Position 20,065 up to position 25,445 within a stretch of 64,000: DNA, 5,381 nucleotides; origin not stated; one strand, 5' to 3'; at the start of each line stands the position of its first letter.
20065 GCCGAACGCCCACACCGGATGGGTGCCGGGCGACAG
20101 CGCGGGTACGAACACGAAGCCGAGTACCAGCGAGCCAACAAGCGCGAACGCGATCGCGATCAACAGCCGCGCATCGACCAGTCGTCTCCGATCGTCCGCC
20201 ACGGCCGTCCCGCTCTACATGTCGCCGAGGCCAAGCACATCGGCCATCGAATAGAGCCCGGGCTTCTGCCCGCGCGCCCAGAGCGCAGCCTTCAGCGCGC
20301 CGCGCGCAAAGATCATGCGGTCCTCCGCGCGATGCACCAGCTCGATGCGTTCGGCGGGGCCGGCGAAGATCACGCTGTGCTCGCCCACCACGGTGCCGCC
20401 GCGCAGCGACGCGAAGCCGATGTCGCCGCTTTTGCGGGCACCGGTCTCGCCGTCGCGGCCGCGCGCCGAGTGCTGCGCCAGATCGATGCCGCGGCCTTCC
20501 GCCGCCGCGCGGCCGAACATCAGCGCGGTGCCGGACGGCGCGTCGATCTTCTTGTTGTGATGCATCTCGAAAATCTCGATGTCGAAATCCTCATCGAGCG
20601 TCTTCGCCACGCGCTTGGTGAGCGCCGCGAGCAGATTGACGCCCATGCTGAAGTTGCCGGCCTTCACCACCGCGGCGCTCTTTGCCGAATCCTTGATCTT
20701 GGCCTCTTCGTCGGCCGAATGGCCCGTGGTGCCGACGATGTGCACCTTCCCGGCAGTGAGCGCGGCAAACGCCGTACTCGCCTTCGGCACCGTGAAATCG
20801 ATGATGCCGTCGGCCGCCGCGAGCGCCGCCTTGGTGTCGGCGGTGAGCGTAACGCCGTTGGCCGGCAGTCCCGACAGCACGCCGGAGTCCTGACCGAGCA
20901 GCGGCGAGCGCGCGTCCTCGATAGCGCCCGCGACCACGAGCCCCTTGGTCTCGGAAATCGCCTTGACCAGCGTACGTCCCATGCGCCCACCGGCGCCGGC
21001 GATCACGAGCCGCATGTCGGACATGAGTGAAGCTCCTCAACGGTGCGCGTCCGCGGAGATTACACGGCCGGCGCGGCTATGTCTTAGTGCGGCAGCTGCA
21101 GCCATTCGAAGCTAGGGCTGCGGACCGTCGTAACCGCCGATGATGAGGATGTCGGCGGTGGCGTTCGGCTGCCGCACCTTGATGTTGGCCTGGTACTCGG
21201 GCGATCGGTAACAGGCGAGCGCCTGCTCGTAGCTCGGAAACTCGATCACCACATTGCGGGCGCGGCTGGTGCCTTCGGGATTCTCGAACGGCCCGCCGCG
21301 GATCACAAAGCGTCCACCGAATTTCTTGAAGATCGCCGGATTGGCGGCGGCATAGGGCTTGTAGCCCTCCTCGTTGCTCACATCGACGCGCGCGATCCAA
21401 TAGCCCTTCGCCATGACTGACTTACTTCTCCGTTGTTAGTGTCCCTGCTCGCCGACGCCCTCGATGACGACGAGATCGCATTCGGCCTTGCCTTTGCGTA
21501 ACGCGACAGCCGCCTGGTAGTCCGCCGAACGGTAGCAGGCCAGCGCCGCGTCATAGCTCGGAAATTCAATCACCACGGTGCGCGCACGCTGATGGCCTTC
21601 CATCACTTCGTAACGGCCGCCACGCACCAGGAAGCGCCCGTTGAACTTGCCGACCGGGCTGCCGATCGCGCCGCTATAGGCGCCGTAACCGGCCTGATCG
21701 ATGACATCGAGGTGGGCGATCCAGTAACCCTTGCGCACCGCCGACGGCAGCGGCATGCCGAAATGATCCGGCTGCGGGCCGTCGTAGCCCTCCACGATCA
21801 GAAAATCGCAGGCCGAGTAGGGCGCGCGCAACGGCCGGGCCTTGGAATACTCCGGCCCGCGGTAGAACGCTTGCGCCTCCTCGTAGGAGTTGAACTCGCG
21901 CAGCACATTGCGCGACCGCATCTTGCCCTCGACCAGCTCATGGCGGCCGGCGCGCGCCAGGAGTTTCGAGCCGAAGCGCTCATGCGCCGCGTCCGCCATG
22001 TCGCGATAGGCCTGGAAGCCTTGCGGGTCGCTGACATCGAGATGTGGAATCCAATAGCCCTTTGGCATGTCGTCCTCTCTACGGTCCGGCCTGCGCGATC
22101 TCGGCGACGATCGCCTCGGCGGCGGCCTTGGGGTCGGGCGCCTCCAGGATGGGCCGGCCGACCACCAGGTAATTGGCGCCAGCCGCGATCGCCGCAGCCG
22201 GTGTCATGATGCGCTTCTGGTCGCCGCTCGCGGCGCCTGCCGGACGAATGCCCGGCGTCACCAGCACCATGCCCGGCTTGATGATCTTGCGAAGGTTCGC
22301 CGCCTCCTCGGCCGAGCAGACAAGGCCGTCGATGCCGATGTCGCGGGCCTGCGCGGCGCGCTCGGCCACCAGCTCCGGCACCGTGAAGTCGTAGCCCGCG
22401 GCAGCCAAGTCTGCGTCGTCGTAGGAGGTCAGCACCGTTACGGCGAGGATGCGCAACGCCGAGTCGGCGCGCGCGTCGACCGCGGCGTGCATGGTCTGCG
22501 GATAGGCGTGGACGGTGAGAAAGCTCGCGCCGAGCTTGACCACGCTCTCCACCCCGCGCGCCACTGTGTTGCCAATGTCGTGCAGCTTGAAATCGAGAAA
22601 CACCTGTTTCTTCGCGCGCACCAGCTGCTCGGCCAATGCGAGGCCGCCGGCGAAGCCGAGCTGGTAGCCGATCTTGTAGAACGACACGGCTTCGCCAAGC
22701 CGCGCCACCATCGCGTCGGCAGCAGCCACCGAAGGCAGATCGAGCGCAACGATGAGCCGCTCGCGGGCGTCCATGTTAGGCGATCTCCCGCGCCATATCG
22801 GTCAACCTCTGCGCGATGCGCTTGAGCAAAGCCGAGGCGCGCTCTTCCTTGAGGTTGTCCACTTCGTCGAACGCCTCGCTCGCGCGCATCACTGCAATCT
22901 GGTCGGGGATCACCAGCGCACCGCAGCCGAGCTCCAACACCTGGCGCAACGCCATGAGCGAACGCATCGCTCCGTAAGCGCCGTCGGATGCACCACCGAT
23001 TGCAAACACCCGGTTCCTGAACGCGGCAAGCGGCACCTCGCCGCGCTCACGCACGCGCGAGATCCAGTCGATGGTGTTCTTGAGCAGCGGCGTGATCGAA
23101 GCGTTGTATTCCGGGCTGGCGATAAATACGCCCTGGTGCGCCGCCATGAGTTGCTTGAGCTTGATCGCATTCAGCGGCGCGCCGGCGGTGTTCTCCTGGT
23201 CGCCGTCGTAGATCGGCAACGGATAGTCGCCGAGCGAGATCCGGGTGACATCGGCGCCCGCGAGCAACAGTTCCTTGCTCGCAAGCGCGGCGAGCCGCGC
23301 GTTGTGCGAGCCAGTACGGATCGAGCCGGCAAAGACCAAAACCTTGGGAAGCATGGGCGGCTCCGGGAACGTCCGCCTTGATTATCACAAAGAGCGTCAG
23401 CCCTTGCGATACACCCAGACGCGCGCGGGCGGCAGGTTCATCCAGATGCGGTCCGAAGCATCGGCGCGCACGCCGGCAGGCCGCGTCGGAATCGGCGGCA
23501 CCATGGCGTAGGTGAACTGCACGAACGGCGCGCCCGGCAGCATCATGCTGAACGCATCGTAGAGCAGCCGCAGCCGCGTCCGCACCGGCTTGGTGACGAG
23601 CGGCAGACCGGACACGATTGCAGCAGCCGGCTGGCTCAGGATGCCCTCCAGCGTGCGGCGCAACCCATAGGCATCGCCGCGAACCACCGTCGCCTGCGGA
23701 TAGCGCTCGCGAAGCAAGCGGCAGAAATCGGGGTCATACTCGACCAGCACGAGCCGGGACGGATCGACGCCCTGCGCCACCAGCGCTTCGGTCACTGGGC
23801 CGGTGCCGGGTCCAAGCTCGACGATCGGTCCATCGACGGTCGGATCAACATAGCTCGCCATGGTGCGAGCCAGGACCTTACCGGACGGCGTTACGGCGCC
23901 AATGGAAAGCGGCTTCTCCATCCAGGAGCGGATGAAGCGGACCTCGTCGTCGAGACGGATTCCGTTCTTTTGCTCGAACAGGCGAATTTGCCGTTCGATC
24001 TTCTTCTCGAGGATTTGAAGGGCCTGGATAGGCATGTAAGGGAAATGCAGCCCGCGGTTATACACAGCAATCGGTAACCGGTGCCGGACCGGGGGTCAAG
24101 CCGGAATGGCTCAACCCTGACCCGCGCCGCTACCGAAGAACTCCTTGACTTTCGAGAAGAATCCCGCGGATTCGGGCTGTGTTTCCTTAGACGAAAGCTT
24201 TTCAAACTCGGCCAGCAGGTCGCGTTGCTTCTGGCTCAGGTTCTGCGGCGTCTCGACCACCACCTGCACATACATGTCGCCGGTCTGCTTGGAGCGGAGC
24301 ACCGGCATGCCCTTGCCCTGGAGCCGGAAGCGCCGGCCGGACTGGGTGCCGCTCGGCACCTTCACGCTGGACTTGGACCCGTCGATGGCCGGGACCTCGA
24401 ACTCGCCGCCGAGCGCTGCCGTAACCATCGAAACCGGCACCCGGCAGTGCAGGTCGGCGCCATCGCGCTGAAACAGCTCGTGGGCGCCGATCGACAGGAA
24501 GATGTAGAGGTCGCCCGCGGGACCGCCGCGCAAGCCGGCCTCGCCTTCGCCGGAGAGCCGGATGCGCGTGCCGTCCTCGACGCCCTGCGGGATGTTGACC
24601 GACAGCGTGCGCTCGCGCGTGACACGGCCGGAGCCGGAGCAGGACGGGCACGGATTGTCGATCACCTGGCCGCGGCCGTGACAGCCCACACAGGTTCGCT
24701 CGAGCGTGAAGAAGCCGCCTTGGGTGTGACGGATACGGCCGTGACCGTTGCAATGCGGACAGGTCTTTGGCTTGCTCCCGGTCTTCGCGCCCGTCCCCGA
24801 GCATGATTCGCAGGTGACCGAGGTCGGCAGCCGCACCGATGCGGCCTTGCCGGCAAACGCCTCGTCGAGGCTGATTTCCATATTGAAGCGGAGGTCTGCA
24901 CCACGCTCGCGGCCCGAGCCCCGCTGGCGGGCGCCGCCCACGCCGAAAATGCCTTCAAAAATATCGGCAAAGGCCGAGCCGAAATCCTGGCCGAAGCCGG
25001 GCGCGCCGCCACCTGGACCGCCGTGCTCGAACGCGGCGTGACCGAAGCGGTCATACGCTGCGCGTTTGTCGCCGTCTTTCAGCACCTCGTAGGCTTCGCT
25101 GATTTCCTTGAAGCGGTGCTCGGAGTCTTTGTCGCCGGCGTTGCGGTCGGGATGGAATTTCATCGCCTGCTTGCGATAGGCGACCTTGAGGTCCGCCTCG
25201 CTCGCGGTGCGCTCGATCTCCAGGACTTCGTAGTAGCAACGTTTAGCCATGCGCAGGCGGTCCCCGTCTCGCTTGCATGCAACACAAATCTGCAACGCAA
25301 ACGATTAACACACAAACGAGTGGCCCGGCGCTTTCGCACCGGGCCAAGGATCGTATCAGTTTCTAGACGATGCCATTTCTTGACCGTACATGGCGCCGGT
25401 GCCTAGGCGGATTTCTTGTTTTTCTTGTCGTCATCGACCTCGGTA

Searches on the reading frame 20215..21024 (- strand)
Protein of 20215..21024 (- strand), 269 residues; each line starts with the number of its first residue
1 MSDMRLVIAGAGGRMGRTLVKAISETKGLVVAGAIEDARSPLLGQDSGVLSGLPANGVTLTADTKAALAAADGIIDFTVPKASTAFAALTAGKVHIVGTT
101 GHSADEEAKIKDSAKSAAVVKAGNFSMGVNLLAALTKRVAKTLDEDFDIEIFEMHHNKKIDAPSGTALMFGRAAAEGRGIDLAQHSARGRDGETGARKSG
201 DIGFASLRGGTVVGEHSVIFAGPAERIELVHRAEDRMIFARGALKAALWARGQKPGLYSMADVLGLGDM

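Call 26: search_protein_families(library=ncbifam, proteins=[window:20215-21024:-], max_evalue=0.00001)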
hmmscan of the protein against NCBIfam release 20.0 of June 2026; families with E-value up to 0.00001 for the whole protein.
window:20215-21024:- (269 aa): 1 family
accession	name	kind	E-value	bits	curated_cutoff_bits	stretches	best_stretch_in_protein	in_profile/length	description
TIGR00036.1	dapB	equivalog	9.4e-75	251.6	122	1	4-265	2-270/270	4-hydroxy-tetrahydrodipicolinate reductase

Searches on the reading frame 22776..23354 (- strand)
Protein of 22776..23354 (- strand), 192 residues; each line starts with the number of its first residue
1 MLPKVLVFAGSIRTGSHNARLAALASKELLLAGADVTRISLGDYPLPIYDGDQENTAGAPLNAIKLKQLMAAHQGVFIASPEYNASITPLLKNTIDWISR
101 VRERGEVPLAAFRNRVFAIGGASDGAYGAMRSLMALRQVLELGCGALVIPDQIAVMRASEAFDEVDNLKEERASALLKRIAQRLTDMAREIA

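Call 27: search_protein_families(library=ncbifam, proteins=[window:22776-23354:-], max_evalue=0.00001)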
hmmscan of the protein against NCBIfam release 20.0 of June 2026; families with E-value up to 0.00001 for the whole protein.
window:22776-23354:- (192 aa): 2 families
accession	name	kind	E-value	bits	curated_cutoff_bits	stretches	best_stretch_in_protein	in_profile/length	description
TIGR02690.1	resist_ArsH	equivalog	5e-11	42.1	292.25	1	3-179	27-188/219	arsenical resistance protein ArsH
TIGR03567.1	FMN_reduc_SsuE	equivalog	1.6e-06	28.2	164.05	1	4-99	1-92/171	NADPH-dependent FMN reductase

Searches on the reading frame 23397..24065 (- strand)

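Call 27: search_protein_families(library=ncbifam, proteins=[window:23397-24065:-], max_evalue=0.00001)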
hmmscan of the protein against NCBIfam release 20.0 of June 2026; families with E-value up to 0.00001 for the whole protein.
window:23397-24065:- (222 aa): 4 families
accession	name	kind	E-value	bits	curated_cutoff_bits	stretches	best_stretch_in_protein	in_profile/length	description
NF045881.1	PLipidMtase_Agro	equivalog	7.6e-50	169.1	250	1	31-222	6-197/197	phospholipid N-methyltransferase PmtA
NF041658.1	ornithlipidmtase_OlsG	equivalog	6.6e-23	81.5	350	1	39-185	2-151/191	ornithine lipid N-methyltransferase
TIGR00755.1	ksgA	equivalog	1.8e-07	30.8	171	1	65-155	17-103/256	16S rRNA (adenine(1518)-N(6)/adenine(1519)-N(6))-dimethyltransferase RsmA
NF000499.2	Erm23S_rRNA_broad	equivalog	2.6e-07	30.3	212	1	64-131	10-77/244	23S ribosomal RNA methyltransferase Erm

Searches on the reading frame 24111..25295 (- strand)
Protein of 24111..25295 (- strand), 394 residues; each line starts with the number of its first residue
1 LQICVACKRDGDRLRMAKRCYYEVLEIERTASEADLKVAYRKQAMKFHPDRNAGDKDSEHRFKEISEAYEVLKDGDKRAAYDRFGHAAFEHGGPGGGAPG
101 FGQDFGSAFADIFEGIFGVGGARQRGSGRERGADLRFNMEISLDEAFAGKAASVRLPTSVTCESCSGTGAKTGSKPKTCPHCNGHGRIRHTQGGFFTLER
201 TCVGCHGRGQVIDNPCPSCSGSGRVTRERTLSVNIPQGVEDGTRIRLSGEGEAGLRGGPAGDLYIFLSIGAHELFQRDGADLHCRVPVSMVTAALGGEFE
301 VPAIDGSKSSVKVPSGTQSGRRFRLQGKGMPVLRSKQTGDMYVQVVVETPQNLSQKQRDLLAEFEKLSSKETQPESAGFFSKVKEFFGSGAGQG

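Call 27: search_protein_families(library=ncbifam, proteins=[window:24111-25295:-], max_evalue=0.00001)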
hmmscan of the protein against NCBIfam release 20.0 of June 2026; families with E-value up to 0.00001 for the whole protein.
window:24111-25295:- (394 aa): 13 families
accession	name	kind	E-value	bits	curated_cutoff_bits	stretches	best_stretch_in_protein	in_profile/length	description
NF008035.0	PRK10767.1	subfamily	7.8e-169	561.6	338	1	16-388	1-370/374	molecular chaperone DnaJ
TIGR02349.1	DnaJ_bact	equivalog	1.5e-127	425.9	377.2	1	21-366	2-352/354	molecular chaperone DnaJ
NF010894.0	PRK14301.1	equivalog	1.8e-127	425.4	548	1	16-387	1-370/373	chaperone protein DnaJ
NF010871.0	PRK14278.1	equivalog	1.1e-108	363.4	502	1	19-387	3-375/378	molecular chaperone DnaJ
NF010885.0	PRK14292.1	equivalog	2e-97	326.5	585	1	21-388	4-369/371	chaperone protein DnaJ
NF010872.0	PRK14279.1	equivalog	2e-93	313.6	556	2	102-366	116-377/394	molecular chaperone DnaJ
NF010874.0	PRK14281.1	equivalog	1.4e-89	301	619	1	18-388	2-397/397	chaperone protein DnaJ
NF007618.0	PRK10266.1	equivalog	1.6e-55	188.7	403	2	217-364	144-290/306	curved DNA-binding protein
NF037946.1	terminal_TopJ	equivalog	2.1e-53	182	300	2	17-114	3-92/810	terminal organelle assembly protein TopJ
NF010892.0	PRK14299.1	equivalog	1.1e-50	172.6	392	2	16-155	1-152/291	chaperone protein DnaJ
TIGR03835.1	termin_org_DnaJ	equivalog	8.6e-30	103.8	512.25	1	18-89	1-71/871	terminal organelle assembly protein TopJ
NF050028.1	CldAdptActJ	equivalog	1.4e-09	38.3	150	1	21-81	4-69/93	cold adaptation protein ActJcold adaptation protein ActJ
NF058604.1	RtpA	equivalog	6.9e-08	32.5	65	1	197-225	7-35/50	anti-TRAP protein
